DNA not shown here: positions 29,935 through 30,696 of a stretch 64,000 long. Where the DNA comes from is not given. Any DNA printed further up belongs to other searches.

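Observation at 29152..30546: Three co-directional passenger ORFs (unknown / XRE-HTH / unknown): candidate novel toxin-antitoxin or defence-like module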

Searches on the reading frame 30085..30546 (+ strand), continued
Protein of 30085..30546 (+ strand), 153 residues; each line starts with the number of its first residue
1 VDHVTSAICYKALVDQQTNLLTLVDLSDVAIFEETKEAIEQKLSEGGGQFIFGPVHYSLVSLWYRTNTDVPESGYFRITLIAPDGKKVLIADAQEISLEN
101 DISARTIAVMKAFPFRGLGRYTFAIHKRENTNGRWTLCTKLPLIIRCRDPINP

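Call 105: search_protein_families(library=padloc, proteins=[P0162, L033:1975-2421:+], max_evalue=0.01)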
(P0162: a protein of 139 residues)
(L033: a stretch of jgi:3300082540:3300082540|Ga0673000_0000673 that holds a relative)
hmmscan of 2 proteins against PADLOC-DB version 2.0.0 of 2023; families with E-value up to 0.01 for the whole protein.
P0162 (139 aa): 0 families

L033:1975-2421:+ (148 aa): 0 families
